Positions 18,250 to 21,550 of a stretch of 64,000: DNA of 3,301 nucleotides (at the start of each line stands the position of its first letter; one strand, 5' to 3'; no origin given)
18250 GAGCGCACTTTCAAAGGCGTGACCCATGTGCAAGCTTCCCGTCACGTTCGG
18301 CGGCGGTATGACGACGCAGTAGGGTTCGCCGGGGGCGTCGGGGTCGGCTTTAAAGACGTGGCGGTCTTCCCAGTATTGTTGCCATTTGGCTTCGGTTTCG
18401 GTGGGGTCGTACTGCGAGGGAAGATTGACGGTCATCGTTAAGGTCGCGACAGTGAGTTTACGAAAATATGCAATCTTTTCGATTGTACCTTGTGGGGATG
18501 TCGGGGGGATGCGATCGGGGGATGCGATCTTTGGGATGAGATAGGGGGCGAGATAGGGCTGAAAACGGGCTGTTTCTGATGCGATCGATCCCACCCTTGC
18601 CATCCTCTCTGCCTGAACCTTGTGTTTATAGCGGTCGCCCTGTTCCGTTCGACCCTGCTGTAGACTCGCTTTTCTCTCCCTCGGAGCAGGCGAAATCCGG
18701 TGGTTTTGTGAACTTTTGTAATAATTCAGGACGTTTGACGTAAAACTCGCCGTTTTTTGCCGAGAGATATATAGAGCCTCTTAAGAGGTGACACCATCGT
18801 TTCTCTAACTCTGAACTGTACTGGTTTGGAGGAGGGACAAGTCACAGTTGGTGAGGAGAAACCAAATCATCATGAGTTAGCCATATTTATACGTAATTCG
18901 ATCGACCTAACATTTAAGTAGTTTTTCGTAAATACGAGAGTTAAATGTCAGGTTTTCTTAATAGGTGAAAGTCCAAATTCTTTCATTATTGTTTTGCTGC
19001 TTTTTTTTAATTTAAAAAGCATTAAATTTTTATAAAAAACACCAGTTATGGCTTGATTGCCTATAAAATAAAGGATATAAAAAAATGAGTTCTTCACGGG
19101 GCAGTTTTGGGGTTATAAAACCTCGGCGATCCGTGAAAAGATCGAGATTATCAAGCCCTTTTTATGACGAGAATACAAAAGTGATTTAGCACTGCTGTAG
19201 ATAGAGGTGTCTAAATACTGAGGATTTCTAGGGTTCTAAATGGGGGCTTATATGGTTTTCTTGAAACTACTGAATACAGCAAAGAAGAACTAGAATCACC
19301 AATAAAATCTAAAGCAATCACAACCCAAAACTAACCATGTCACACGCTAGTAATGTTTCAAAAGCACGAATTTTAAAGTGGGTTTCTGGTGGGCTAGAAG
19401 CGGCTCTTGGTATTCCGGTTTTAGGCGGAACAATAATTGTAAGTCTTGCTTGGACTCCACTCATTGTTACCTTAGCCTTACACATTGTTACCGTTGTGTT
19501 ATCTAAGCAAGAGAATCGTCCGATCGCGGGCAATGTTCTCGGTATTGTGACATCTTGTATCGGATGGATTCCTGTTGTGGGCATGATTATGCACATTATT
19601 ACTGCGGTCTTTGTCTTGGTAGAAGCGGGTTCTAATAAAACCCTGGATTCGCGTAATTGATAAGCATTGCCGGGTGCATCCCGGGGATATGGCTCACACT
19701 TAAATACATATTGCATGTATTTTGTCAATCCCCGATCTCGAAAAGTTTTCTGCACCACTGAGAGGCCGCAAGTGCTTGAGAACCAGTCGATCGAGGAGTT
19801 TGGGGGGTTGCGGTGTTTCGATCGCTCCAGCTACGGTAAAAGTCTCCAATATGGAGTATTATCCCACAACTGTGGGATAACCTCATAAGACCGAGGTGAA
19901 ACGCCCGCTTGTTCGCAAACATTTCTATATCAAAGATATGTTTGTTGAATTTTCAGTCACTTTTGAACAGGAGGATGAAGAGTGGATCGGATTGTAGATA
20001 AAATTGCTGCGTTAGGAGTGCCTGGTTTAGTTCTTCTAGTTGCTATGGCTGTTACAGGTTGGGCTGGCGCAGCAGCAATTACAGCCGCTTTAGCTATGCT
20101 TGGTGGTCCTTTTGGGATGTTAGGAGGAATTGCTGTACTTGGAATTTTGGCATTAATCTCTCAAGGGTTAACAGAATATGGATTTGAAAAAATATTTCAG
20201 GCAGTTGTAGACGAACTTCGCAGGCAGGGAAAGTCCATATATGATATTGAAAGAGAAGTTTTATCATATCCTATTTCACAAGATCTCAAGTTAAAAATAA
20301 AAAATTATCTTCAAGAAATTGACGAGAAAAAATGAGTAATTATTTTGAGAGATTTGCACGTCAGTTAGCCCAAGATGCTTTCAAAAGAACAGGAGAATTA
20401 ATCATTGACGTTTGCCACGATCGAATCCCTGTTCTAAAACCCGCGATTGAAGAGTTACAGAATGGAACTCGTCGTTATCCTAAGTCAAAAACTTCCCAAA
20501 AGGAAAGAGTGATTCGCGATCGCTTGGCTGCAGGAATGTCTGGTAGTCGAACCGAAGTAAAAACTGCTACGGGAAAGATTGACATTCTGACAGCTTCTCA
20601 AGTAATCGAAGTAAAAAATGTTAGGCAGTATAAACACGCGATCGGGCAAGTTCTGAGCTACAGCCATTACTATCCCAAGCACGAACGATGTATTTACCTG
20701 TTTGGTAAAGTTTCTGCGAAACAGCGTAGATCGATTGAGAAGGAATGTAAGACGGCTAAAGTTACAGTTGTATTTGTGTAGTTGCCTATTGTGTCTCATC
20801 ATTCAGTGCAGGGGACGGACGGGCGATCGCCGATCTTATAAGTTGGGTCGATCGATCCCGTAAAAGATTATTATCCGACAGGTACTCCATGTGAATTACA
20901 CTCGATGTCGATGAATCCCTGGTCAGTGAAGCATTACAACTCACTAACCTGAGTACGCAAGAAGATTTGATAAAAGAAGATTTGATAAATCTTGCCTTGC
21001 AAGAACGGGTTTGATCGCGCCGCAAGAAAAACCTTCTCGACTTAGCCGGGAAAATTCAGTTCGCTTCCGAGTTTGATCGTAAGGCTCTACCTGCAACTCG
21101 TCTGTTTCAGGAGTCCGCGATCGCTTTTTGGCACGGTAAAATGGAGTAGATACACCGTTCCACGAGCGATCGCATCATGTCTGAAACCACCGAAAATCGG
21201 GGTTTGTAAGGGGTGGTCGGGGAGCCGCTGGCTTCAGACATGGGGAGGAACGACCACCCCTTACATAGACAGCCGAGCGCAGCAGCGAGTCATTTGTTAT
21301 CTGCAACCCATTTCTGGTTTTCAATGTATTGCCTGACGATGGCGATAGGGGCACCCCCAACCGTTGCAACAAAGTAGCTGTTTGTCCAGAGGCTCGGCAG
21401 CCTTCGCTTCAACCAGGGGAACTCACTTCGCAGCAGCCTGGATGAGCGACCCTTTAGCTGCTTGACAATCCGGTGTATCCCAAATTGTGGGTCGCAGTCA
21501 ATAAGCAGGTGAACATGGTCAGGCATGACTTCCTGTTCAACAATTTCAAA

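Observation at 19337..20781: AT-rich cassette: small membrane proteins plus a translationally coupled PD-(D/E)xK nuclease, next to a toxin-antitoxin and IS cluster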

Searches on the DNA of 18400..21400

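Call 78: search_rna_families(source=window, start=18400, end=21400, threshold=evalue, max_evalue=1)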
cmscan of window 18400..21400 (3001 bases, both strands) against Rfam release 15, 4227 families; matches with E-value up to 1: 0.
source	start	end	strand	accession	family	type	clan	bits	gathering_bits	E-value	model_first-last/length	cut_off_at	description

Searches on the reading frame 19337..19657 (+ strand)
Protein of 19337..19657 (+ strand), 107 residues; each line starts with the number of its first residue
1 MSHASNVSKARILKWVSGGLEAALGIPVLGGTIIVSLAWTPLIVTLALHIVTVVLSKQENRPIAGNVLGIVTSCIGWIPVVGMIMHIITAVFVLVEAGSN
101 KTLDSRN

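Call 4: search_protein_families(library=pfam, proteins=[window:19337-19657:+], max_evalue=1)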
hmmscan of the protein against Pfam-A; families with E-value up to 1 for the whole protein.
window:19337-19657:+ (107 aa): 1 family
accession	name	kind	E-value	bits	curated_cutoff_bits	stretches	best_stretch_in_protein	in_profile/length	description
PF13430.11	DUF4112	-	0.39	11.4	23.3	1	72-101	28-57/105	Domain of unknown function (DUF4112)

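Call 5: search_protein_families(library=padloc, proteins=[window:19337-19657:+], max_evalue=1)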
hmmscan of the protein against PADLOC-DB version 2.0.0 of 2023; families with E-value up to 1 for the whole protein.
window:19337-19657:+ (107 aa): 0 families

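Call 6: search_protein_families(library=ncbifam, proteins=[window:19337-19657:+], max_evalue=1)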
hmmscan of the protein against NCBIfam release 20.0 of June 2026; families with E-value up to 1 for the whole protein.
window:19337-19657:+ (107 aa): 0 families

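Call 7: search_protein_families(library=phrogs, proteins=[window:19337-19657:+], max_evalue=1)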
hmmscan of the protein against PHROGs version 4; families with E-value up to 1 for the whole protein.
window:19337-19657:+ (107 aa): 2 families
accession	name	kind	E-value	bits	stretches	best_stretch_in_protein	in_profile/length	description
phrog_11626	-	unknown function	0.00058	21.1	1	43-101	55-117/120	-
phrog_8436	-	unknown function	0.2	12.7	1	42-101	4-51/110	-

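Call 53: find_homologous_proteins(query=window:19337-19657:+, max_evalue=0.01)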
Query window:19337-19657:+ (107 aa): 242 proteins with E <= 0.01 among 249 candidates; the best 120 are listed.
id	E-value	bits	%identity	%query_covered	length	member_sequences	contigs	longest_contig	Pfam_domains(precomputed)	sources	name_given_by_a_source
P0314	6.4e-58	211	97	100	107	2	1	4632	-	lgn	-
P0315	5.9e-50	186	81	99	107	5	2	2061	-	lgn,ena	-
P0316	1.4e-49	185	81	99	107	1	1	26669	-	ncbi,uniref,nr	ncbi:hypothetical protein E1H12_06355 [Geitlerinema sp. P-1104]|uniref:hypothetical protein n=1 Tax=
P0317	7.6e-49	182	79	98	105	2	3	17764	-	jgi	jgi:hypothetical protein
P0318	3.8e-47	177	80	97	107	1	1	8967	-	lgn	-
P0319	1.9e-45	171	77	98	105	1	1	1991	-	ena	-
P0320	2.3e-39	152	83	81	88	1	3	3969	-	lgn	-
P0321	4.5e-38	148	69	89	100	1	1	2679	-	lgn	-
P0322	1.1e-36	143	65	96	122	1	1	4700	-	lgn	-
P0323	2.6e-35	139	66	89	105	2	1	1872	-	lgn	-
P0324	3.3e-35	138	64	92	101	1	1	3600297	-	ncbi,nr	ncbi:hypothetical protein QS257_05895 [Terrilactibacillus sp. S3-3]|nr:hypothetical protein QS257_05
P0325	6.0e-35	138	60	94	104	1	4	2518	-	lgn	-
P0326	1.5e-34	136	69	81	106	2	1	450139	-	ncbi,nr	ncbi:MAG: hypothetical protein K0R71_1375 [Bacillales bacterium]|nr:hypothetical protein [Bacillales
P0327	4.0e-34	135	65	86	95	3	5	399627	-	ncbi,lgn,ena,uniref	ncbi:hypothetical protein [Peribacillus asahii]|uniref:hypothetical protein n=1 Tax=Peribacillus asa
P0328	4.5e-34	135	62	91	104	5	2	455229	-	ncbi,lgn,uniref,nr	ncbi:hypothetical protein [Mesobacillus foraminis]|uniref:Uncharacterized protein n=1 Tax=Mesobacill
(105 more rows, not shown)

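Call 91: find_encoding_contigs(protein=P0314, flank=4000, max_places=3)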
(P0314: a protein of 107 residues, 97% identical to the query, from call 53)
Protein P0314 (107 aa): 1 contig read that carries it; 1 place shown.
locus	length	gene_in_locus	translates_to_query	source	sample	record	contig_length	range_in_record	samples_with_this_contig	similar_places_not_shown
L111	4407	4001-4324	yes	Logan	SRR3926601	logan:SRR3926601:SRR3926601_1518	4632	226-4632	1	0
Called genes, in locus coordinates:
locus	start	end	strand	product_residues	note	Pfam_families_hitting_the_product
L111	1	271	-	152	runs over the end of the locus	PF28019:HmpF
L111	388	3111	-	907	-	PF00133:tRNA-synt_1, PF09334:tRNA-synt_1g (weak), PF13603:tRNA-synt_1_2, PF08264:Anticodon_1, PF10458:Val_tRNA-synt_C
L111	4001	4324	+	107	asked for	-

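Call 92: find_encoding_contigs(protein=P0316, flank=4000, max_places=2)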
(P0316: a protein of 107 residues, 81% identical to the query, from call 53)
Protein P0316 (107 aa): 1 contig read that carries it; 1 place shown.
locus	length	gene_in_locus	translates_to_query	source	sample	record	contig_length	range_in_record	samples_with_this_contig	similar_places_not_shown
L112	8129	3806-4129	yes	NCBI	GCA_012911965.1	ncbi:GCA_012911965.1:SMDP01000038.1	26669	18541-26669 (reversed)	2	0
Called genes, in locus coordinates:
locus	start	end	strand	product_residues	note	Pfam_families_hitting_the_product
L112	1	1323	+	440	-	PF00069:Pkinase, PF13355:ARC6-like_IMS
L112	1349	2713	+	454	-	PF13354:Beta-lactamase2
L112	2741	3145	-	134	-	-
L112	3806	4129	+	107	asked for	-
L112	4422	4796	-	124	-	-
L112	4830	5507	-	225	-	PF16734:Pilin_GH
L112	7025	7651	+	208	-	-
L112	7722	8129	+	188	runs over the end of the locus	-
